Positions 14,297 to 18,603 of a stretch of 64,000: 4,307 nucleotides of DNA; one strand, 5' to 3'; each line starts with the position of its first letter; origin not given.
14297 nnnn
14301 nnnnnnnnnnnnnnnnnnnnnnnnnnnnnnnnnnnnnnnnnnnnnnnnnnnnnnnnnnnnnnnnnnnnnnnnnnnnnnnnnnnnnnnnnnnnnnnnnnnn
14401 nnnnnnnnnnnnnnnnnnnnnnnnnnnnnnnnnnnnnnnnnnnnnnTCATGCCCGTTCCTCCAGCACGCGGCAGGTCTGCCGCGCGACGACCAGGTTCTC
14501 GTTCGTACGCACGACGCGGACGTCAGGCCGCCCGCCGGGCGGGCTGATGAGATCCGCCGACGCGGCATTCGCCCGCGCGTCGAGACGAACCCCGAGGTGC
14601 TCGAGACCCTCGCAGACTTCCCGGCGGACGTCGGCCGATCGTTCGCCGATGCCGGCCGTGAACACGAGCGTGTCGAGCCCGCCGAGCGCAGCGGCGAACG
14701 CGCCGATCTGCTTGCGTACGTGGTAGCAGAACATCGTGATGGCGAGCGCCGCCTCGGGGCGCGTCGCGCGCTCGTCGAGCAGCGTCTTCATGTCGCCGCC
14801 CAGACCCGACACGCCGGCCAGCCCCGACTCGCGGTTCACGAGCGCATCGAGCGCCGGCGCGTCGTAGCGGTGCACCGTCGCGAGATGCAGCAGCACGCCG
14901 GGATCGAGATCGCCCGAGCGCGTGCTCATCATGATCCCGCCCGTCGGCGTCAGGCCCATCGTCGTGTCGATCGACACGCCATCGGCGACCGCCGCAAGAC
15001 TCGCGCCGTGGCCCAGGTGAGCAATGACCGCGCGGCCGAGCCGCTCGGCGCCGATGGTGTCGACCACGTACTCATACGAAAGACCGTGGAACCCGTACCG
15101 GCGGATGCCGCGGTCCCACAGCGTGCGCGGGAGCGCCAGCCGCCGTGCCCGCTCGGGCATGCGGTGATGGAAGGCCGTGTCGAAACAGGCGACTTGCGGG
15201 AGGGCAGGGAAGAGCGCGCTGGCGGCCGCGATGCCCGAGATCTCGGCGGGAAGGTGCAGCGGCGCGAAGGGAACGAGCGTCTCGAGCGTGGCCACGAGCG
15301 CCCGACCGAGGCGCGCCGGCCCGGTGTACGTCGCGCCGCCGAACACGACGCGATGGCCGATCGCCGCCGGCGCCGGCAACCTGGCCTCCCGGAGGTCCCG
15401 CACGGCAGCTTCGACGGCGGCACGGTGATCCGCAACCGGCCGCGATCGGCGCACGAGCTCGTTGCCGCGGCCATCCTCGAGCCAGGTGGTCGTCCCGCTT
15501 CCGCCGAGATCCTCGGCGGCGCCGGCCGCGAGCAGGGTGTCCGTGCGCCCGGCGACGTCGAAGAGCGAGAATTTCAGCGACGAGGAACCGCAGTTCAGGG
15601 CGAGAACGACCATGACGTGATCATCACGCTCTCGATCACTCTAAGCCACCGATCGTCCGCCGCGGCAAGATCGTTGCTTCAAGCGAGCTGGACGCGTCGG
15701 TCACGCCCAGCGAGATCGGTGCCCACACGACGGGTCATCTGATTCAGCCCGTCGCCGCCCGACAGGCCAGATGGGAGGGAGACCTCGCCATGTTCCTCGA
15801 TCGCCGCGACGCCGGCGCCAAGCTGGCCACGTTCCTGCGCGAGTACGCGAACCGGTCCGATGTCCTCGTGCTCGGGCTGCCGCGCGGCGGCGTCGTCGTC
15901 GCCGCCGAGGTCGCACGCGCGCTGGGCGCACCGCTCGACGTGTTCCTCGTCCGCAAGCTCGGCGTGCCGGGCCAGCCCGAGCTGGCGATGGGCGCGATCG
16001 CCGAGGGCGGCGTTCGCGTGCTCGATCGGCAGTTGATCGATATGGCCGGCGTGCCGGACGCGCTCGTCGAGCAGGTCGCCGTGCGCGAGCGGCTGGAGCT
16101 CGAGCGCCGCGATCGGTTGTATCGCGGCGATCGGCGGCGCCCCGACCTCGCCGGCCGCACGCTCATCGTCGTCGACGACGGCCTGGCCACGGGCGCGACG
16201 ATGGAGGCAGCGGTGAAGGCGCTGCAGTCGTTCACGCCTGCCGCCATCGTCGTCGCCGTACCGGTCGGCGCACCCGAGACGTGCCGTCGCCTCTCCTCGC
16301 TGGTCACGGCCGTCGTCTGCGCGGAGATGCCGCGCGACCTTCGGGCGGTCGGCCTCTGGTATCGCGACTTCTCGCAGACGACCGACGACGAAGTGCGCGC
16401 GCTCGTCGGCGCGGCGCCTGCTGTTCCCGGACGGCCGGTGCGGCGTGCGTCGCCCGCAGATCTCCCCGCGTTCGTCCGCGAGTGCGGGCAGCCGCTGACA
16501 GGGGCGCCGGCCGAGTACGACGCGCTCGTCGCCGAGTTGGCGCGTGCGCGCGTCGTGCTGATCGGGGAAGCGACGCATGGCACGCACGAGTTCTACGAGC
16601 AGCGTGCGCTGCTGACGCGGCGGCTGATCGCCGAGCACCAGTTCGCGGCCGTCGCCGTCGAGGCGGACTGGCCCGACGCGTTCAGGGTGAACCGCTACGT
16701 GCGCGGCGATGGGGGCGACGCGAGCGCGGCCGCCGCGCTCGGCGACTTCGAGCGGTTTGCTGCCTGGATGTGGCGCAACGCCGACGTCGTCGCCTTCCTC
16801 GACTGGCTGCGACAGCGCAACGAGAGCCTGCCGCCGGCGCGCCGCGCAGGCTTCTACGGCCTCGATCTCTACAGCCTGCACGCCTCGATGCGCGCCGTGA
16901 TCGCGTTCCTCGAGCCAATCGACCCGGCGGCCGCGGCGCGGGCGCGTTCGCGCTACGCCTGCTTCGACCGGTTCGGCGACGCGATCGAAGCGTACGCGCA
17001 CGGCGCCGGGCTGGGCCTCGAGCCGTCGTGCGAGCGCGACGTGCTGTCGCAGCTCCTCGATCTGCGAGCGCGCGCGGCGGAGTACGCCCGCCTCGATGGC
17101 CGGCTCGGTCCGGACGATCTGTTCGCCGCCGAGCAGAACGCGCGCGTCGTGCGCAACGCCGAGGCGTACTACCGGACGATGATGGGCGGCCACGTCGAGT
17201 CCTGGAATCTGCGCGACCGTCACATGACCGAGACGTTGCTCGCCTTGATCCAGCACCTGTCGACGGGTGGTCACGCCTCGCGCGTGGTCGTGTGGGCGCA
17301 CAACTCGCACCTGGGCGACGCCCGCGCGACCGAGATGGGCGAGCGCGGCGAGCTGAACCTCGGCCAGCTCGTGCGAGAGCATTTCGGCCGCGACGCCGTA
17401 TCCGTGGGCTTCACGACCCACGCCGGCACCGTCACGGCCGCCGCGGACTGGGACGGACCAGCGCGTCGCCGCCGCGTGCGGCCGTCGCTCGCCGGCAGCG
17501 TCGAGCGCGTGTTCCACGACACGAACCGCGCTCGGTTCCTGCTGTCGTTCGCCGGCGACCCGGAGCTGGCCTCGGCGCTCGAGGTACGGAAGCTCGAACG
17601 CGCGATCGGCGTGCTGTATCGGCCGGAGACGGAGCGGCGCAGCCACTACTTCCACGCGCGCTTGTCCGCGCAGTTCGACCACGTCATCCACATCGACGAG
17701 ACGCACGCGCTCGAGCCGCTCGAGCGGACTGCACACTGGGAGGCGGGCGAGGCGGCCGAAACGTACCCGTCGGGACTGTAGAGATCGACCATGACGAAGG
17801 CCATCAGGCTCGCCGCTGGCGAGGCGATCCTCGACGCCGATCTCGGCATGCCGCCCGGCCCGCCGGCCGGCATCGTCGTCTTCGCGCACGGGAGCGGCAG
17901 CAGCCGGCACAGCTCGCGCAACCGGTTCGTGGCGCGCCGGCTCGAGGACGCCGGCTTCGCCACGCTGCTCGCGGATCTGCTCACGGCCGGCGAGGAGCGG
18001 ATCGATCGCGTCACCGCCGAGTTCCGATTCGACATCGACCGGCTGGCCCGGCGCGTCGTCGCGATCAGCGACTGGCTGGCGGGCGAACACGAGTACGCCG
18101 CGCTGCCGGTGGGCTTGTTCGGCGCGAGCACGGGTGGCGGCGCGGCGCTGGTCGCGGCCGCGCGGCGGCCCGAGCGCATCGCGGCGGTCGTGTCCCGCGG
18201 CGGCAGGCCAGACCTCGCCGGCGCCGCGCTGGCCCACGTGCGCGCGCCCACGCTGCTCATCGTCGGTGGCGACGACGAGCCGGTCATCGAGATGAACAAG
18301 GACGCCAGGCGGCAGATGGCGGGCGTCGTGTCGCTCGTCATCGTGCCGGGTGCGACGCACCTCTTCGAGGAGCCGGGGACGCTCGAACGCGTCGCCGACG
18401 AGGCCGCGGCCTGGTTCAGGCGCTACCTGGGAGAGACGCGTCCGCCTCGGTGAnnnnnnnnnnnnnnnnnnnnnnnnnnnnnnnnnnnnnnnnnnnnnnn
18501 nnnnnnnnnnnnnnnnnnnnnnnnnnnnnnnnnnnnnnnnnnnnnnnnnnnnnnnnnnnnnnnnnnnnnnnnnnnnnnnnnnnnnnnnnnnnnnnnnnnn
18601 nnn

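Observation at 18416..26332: Orphan lipid-tailoring operon: FAAL, carrier-condensation didomain, P450, sulfotransferase, class-V PLP enzyme and a secreted protein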

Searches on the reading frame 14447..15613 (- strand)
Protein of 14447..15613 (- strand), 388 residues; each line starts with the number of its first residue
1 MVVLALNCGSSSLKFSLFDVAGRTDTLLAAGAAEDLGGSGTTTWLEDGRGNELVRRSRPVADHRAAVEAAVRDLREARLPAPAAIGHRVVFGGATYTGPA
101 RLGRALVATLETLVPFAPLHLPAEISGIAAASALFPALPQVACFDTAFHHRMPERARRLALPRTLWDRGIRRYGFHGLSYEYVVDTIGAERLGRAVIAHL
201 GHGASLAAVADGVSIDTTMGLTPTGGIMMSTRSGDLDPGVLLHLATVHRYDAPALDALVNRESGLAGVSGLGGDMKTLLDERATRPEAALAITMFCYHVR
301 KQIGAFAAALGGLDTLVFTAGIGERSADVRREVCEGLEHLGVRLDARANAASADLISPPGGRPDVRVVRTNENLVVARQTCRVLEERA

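Call 22: search_protein_families(library=pfam, proteins=[window:14447-15613:-], max_evalue=0.0001)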
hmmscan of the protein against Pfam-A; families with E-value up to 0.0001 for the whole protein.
window:14447-15613:- (388 aa): 1 family
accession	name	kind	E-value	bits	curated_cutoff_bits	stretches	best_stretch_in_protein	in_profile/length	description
PF00871.23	Acetate_kinase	-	6.9e-104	348.1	22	1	3-378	2-392/392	Acetokinase family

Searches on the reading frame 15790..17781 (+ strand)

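Call 6: search_protein_families(library=pfam, proteins=[window:15790-17781:+], max_evalue=0.01)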
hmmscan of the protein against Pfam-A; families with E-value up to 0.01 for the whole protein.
window:15790-17781:+ (663 aa): 5 families
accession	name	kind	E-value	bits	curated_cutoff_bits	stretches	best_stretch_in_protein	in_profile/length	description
PF05139.19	Erythro_esteras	-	1.1e-128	430.4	26.4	1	280-638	1-358/358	Erythromycin esterase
PF00156.33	Pribosyltran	-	8.3e-19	67.9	26.3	1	8-176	14-141/158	Phosphoribosyl transferase domain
PF14681.12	UPRTase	-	0.0013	18.7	27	1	119-172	117-172/206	Uracil phosphoribosyltransferase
PF15609.12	PRTase_2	-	0.0026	17.8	28.8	0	121-157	118-154/188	Phosphoribosyl transferase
PF04187.18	Cofac_haem_bdg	-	0.0036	17.8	27.7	0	246-314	1-63/213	Haem-binding uptake, Tiki superfamily, ChaN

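Call 7: search_protein_families(library=ncbifam, proteins=[window:15790-17781:+], max_evalue=0.001)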
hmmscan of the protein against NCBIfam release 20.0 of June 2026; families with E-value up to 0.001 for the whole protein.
window:15790-17781:+ (663 aa): 10 families
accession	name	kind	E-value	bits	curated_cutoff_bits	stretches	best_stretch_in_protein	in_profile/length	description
NF000209.1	EreB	exception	7.8e-11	41.5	750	1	249-360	32-134/419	EreB family erythromycin esterase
NF000208.1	EreA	exception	1.5e-07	30.6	750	1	239-309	16-86/408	EreA family erythromycin esterase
NF004689.0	PRK06031.1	equivalog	1.1e-06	28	175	1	106-157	138-191/233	phosphoribosyltransferase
NF001097.0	PRK00129.1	equivalog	1.7e-06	27.9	114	1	89-173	93-175/209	uracil phosphoribosyltransferase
TIGR01091.1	upp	equivalog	1.2e-05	25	208.35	1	119-173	119-173/207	uracil phosphoribosyltransferase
NF003549.0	PRK05205.1-5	equivalog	1.3e-05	24.7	138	1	93-154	68-131/182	bifunctional pyr operon transcriptional regulator/uracil phosphoribosyltransferase PyrR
TIGR01251.1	ribP_PPkin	subfamily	1.4e-05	24.2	113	1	118-157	206-245/309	ribose-phosphate diphosphokinase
NF003545.0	PRK05205.1-1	equivalog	4.4e-05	23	140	0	120-157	87-125/171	bifunctional pyr operon transcriptional regulator/uracil phosphoribosyltransferase PyrR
NF002620.0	PRK02277.1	subfamily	7.9e-05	22.4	115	0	120-156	139-177/201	orotate phosphoribosyltransferase-like protein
NF006605.0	PRK09162.1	equivalog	0.00047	19.6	181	0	118-157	94-133/183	hypoxanthine-guanine phosphoribosyltransferase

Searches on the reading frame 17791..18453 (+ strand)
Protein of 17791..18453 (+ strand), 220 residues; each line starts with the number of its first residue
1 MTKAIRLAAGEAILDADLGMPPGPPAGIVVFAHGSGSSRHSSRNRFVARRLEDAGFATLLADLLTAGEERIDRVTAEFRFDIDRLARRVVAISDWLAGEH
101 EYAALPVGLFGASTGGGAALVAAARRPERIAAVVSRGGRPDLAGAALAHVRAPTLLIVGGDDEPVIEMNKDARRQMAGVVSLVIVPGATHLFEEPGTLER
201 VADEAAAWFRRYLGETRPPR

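Call 6: search_protein_families(library=pfam, proteins=[window:17791-18453:+], max_evalue=0.01)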
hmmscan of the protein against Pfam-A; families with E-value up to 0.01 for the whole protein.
window:17791-18453:+ (220 aa): 9 families
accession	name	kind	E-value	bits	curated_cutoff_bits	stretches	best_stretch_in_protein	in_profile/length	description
PF01738.24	DLH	-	2.4e-11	44.1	21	1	15-206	2-201/217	Dienelactone hydrolase family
PF12146.15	Hydrolase_4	-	7.6e-11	42.2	27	1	24-134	2-105/239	Serine aminopeptidase, S33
PF00561.26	Abhydrolase_1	-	1.2e-08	35.4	25.8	1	28-138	2-102/245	alpha/beta hydrolase fold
PF12697.13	Abhydrolase_6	-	5.3e-07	30.9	26.3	1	139-194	154-208/217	Alpha/beta hydrolase family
PF00326.27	Peptidase_S9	-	2.3e-06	27.7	22.6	0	89-141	48-100/213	Prolyl oligopeptidase family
PF12740.14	PETase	-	0.00017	21.5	28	1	107-215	127-235/263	PET hydrolase-like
PF02129.25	Peptidase_S15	-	0.00019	21.6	23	1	89-143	80-133/262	X-Pro dipeptidyl-peptidase (S15 family)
PF20408.4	Abhydrolase_11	-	0.00033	20.9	27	1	28-198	4-173/193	Alpha/beta hydrolase domain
PF00756.26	Esterase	-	0.0015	18.8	22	1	92-135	102-145/251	Putative esterase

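Call 7: search_protein_families(library=ncbifam, proteins=[window:17791-18453:+], max_evalue=0.001)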
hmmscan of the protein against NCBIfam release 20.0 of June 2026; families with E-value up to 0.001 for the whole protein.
window:17791-18453:+ (220 aa): 5 families
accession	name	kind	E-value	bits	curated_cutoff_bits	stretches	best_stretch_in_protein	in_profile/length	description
NF041440.1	hydrolase_YghX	exception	1.9e-07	30.6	460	1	46-198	114-270/292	YghX family hydrolase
NF051488.1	bifunc_PcaDC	exception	1.6e-06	27.5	390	0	57-134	40-107/375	bifunctional 3-oxoadipate enol-lactonase/4-carboxymuconolactone decarboxylase PcaDC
NF047920.1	lactonase_UilS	equivalog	1.9e-06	27.8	400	1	27-136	25-128/285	UilS family quorum-quenching N-acyl-homoserine lactonase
TIGR03056.1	bchO_mg_che_rel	equivalog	8.3e-06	25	172.55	0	23-135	24-125/278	alpha/beta fold hydrolase BchO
TIGR03695.1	menH_SHCHC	equivalog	7.7e-05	22.2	208.55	0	28-143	4-109/252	2-succinyl-6-hydroxy-2,4-cyclohexadiene-1-carboxylate synthase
